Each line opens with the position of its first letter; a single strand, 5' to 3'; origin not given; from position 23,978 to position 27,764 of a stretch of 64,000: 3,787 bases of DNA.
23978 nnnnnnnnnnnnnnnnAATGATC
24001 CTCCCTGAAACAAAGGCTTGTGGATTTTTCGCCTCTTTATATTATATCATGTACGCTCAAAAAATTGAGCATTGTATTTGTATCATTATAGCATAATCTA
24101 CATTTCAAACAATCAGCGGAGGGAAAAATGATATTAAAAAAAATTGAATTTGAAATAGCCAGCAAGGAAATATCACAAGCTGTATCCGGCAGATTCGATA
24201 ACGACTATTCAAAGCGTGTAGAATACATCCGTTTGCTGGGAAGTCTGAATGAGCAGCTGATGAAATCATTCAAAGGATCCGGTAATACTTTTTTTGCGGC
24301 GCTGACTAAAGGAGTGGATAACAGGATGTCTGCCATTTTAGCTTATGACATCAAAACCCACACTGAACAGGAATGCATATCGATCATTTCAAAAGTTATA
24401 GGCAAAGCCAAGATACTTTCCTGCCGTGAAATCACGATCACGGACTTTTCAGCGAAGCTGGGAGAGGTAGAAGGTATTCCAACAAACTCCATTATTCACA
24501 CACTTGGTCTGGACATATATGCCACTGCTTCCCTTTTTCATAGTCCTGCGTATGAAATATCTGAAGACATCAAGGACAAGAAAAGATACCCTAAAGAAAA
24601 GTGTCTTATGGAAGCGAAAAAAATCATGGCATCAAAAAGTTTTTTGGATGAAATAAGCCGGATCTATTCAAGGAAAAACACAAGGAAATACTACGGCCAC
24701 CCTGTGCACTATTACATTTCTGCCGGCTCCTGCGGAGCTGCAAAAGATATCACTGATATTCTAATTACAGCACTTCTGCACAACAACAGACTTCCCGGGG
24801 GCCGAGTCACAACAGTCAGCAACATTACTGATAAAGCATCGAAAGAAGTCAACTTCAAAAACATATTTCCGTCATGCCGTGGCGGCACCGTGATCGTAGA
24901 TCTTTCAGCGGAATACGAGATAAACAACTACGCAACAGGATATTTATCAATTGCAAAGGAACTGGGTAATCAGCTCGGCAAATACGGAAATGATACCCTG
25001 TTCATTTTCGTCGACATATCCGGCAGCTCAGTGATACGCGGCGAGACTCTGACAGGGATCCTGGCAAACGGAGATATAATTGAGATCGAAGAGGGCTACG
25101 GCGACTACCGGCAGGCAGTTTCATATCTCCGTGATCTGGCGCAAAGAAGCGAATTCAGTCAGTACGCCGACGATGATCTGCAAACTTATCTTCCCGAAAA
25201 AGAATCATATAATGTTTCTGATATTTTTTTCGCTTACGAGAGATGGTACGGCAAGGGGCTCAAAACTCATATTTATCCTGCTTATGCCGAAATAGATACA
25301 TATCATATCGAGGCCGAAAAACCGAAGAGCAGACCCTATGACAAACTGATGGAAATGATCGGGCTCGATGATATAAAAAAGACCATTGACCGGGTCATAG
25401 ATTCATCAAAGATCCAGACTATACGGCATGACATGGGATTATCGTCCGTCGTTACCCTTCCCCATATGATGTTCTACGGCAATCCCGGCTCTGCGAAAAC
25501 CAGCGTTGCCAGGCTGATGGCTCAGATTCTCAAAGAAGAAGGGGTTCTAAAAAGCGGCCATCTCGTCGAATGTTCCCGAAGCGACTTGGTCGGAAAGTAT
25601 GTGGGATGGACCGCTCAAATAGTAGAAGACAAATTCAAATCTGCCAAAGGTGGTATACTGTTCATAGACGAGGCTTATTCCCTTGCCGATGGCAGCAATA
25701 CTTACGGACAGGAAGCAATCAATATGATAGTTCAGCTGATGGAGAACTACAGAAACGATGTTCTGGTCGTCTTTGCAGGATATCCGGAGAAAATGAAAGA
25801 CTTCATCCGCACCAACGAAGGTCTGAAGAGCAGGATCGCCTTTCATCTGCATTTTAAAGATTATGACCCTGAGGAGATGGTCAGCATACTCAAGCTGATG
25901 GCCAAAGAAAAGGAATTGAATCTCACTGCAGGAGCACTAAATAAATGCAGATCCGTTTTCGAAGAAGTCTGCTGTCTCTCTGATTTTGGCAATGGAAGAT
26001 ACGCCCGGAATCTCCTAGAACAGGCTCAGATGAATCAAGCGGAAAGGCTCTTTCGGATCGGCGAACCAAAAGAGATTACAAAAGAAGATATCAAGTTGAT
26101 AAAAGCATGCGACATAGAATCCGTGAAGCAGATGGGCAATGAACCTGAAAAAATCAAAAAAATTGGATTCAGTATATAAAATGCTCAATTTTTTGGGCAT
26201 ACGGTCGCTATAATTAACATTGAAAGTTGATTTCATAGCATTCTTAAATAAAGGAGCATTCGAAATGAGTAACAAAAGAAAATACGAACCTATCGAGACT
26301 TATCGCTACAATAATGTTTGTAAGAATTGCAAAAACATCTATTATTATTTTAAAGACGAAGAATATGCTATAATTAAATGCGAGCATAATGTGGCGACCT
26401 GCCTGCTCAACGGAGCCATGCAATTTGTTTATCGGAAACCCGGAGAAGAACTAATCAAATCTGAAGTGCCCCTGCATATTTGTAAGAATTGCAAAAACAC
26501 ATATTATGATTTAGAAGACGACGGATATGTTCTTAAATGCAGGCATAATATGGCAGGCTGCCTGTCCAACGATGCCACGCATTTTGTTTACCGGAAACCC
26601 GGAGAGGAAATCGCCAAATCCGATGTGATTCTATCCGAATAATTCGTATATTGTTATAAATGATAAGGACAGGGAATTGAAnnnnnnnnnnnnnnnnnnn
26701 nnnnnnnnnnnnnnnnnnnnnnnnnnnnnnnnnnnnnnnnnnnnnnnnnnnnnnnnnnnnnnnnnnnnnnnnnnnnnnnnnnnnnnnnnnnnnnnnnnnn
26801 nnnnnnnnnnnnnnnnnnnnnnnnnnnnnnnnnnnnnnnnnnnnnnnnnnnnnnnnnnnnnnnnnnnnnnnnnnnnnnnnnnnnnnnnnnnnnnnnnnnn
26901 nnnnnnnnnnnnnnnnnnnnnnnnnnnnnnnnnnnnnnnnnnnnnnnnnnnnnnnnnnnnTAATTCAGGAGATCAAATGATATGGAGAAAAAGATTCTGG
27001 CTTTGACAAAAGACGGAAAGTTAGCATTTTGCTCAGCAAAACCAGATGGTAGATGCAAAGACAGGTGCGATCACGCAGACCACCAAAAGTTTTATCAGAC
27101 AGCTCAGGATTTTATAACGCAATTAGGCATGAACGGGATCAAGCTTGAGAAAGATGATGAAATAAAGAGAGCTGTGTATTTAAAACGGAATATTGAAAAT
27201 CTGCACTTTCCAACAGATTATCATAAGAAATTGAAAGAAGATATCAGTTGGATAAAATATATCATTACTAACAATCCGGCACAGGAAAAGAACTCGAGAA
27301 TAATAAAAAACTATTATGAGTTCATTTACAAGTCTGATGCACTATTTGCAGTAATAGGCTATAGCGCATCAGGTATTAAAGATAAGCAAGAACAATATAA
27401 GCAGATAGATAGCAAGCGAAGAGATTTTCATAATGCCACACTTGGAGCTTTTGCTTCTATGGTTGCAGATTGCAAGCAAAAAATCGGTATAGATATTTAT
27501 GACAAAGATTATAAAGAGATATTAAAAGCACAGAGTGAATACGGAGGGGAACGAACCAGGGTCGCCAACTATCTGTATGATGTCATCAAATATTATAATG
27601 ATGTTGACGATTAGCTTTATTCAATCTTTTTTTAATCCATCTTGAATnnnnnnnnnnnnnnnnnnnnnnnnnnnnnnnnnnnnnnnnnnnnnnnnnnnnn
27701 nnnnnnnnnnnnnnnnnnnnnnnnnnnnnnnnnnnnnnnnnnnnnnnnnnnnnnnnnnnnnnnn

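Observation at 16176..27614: Operator-linked low-GC island: WYL regulator, orphan HipA-like kinase, two-module AAA+ ATPase, Zn-ribbon proteins and a PcfJ-like operon form one candidate undescribed system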

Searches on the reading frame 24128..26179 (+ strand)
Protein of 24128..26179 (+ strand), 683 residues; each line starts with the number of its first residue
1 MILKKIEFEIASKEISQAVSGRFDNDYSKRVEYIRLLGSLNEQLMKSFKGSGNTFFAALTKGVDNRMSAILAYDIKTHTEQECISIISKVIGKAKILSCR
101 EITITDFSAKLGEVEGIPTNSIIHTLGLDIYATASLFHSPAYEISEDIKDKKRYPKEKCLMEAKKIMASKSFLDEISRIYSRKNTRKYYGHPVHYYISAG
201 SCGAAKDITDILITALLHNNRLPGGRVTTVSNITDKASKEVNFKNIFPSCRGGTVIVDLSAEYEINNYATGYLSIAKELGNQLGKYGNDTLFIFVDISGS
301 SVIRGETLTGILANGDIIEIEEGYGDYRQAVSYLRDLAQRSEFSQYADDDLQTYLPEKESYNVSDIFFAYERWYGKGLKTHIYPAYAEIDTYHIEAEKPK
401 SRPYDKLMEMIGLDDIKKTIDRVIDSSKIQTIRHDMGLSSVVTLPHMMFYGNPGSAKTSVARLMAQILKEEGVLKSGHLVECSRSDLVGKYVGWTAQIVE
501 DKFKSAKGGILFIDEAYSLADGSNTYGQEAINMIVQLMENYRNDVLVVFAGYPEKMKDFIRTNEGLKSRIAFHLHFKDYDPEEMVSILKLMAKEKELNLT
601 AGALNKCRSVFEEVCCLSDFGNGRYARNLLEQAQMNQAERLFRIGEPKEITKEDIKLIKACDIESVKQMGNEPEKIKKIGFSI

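Call 8: search_protein_families(library=pfam, max_evalue=0.01, proteins=[window:24128-26179:+])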
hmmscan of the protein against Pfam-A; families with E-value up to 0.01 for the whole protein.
window:24128-26179:+ (683 aa): 4 families
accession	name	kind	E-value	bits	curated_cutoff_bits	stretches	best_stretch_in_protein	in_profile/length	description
PF00004.35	AAA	-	5.1e-16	59.8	21.2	1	447-556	1-114/131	ATPase family associated with various cellular activities (AAA)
PF17866.7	AAA_lid_6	-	1.8e-15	57.2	24.3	1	602-663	2-60/60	AAA lid domain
PF07728.20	AAA_5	-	3.9e-05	24.1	22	1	446-516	1-75/139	AAA domain (dynein-related subfamily)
PF05496.18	RuvB_N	-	7.8e-05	22.9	27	1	406-547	5-117/159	Holliday junction DNA helicase RuvB P-loop domain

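Call 10: search_protein_families(library=padloc, max_evalue=0.01, proteins=[window:24128-26179:+])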
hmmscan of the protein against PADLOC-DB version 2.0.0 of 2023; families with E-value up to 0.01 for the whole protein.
window:24128-26179:+ (683 aa): 6 families
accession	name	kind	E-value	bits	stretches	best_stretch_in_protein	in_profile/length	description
PDLC02196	IetA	-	2.8e-06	25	1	409-556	90-234/374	-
PDLC04140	mad8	-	0.00013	19.6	0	497-597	183-271/314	mads_8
PDLC02195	IetA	-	0.00064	17.1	1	415-517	111-205/395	-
PDLC04232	IetA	-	0.00072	17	1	402-518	77-185/330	-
PDLC00915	TRIP13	-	0.0039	14.6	1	431-504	50-123/302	TRIP13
PDLC03838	DolB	-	0.0049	14.2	0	447-471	169-193/375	-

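Call 11: search_protein_families(library=phrogs, max_evalue=0.01, proteins=[window:24128-26179:+])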
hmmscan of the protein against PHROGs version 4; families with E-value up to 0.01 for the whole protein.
window:24128-26179:+ (683 aa): 7 families
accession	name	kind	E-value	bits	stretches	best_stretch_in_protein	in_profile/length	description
phrog_4339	-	unknown function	4.1e-32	113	1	401-678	282-547/552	-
phrog_3757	-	unknown function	1e-09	39.3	1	406-608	91-285/367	-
phrog_5846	-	DNA, RNA and nucleotide metabolism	1.5e-09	38.6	1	402-636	11-205/380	clamp loader of DNA polymerase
phrog_168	-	DNA, RNA and nucleotide metabolism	7.2e-09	36.7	1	435-593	39-175/314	clamp loader of DNA polymerase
phrog_9172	-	unknown function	1.6e-06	28.2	1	445-550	108-209/509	-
phrog_10401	-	other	6.1e-05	22.9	1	447-589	463-597/667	ATPase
phrog_4871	-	other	0.0017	17.8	1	447-596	216-372/764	ATP-dependent protease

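Call 17: find_encoding_contigs(protein=window:24128-26179:+, flank=10000, max_places=10)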
Protein window:24128-26179:+ (683 aa): 4 contigs read that carry it; 2 places shown.
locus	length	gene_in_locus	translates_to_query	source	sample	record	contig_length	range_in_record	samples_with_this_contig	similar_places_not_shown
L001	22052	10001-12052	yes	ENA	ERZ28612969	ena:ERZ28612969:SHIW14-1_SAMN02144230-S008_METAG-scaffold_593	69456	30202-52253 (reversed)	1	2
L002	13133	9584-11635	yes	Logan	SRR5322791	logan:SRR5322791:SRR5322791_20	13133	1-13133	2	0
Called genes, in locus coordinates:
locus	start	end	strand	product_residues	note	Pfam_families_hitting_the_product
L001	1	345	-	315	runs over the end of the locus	PF02368:Big_2 (weak)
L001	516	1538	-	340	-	PF00188:CAP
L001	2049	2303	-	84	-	-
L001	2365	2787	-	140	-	-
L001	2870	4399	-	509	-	PF14284:PcfJ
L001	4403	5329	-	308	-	-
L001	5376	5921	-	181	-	-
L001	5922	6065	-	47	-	-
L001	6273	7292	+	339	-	PF07804:HipA_C (weak)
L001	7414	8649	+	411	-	-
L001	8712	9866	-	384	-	PF13280:WYL, PF25583:WCX (faint)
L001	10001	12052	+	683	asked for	PF00004:AAA, PF17866:AAA_lid_6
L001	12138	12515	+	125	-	-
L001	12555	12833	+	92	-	-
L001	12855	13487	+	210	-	-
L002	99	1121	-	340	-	PF00188:CAP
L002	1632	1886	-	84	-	-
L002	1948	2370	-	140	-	-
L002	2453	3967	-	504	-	PF14284:PcfJ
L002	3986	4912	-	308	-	-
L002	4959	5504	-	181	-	-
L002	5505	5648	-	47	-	-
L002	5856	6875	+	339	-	PF07804:HipA_C (weak)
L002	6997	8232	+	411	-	-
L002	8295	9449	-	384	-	PF13280:WYL, PF25583:WCX (faint)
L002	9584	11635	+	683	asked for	PF00004:AAA, PF17866:AAA_lid_6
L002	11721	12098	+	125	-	-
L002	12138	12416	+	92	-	-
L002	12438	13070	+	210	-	-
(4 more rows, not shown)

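Call 18: search_protein_families(library=ncbifam, max_evalue=0.01, proteins=[window:24128-26179:+])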
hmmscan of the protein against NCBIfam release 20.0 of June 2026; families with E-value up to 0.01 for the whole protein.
window:24128-26179:+ (683 aa): 14 families
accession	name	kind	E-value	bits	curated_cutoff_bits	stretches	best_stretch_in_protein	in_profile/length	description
TIGR02881.1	spore_V_K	equivalog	4e-75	252.2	422.95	1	406-663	4-261/261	stage V sporulation protein K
TIGR02880.1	cbbX_cfxQ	equivalog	3.3e-65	220.2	459.25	1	409-664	23-279/284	CbbX protein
TIGR03922.1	T7SS_EccA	equivalog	2.6e-59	201.2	466.65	1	406-667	274-553/557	type VII secretion AAA-ATPase EccA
NF000868.0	PRK00080.1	equivalog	8.3e-09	34.8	282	1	400-547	18-135/330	Holliday junction branch migration DNA helicase RuvB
TIGR00635.1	ruvB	equivalog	4.8e-08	32.4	299.05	1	406-547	2-114/305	Holliday junction branch migration DNA helicase RuvB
NF001679.0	PRK00440.1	equivalog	2.3e-07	30.2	303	1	441-609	36-192/322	replication factor C small subunit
NF003069.1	PRK03992.1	subfamily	9.6e-07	28.3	500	1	447-520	168-237/379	proteasome-activating nucleotidase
TIGR01242.2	TIGR01242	subfamily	1.1e-06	27.8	500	1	446-520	150-220/362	proteasome-activating nucleotidase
NF042959.1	IteA_antiphage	equivalog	2.5e-05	23.6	510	1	402-522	86-198/367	anti-phage ATPase IteA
NF047747.1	PrtsmActNtasePan2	equivalog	0.0015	17.8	700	1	447-521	188-258/397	proteasome-activating nucleotidase Pan2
NF047748.1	PrtsmActNtasePan1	equivalog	0.0016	17.5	750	1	446-521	184-255/405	proteasome-activating nucleotidase Pan1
TIGR02640.1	gas_vesic_GvpN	equivalog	0.0056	16.2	266.8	0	447-503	24-79/262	gas vesicle protein GvpN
TIGR02928.1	TIGR02928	subfamily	0.0056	15.6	181.3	0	446-473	42-69/366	orc1/cdc6 family replication initiation protein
TIGR02397.1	dnaX_nterm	equivalog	0.0066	15.7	250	0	407-469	13-61/355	DNA polymerase III subunit gamma/tau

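Call 47: search_solved_structures(query=window:24128-26179:+, max_evalue=1e-10)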
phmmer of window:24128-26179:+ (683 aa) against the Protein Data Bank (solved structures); distinct sequences matched with E-value up to 1e-10: 3.
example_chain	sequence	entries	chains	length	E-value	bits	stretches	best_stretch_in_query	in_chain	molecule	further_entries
3zuh_A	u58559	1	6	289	2.3e-51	178.1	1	408-645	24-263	PROTEIN CBBX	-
3syk_A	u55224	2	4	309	2.5e-51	178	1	408-645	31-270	Protein CbbX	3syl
9lur_A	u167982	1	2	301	8.8e-40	139.9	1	406-663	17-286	ESX-1 secretion system protein EccA1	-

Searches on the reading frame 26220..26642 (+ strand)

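Call 8: search_protein_families(library=pfam, max_evalue=0.01, proteins=[window:26220-26642:+])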
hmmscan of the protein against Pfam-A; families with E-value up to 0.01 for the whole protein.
window:26220-26642:+ (140 aa): 0 families

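Call 10: search_protein_families(library=padloc, max_evalue=0.01, proteins=[window:26220-26642:+])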
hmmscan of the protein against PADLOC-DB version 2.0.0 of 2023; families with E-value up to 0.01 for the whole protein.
window:26220-26642:+ (140 aa): 0 families

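Call 11: search_protein_families(library=phrogs, max_evalue=0.01, proteins=[window:26220-26642:+])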
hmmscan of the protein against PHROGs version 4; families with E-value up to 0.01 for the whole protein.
window:26220-26642:+ (140 aa): 1 family
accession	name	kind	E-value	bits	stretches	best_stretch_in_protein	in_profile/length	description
phrog_14144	-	unknown function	0.0079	17.1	0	77-106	25-54/68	-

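Call 18: search_protein_families(library=ncbifam, max_evalue=0.01, proteins=[window:26220-26642:+])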
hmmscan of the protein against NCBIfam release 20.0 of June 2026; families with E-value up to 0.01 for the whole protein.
window:26220-26642:+ (140 aa): 1 family
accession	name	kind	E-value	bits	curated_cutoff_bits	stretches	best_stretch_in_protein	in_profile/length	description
TIGR03831.1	YgiT_finger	domain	0.0037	17.5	20.2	0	68-97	15-44/46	YgiT-type zinc finger protein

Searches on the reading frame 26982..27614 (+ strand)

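Call 9: search_protein_families(library=pfam, max_evalue=0.01, proteins=[window:26982-27614:+])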
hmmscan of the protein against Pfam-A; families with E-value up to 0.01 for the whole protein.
window:26982-27614:+ (210 aa): 0 families

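Call 10: search_protein_families(library=padloc, max_evalue=0.01, proteins=[window:26982-27614:+])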
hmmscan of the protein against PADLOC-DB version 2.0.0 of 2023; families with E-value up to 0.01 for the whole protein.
window:26982-27614:+ (210 aa): 0 families

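Call 11: search_protein_families(library=phrogs, max_evalue=0.01, proteins=[window:26982-27614:+])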
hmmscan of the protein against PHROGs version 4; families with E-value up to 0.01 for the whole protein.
window:26982-27614:+ (210 aa): 1 family
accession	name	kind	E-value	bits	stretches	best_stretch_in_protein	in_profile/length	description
phrog_28969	-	unknown function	0.0079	17.8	0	112-183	44-110/120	-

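Call 18: search_protein_families(library=ncbifam, max_evalue=0.01, proteins=[window:26982-27614:+])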
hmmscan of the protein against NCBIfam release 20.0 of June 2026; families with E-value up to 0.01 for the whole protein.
window:26982-27614:+ (210 aa): 0 families
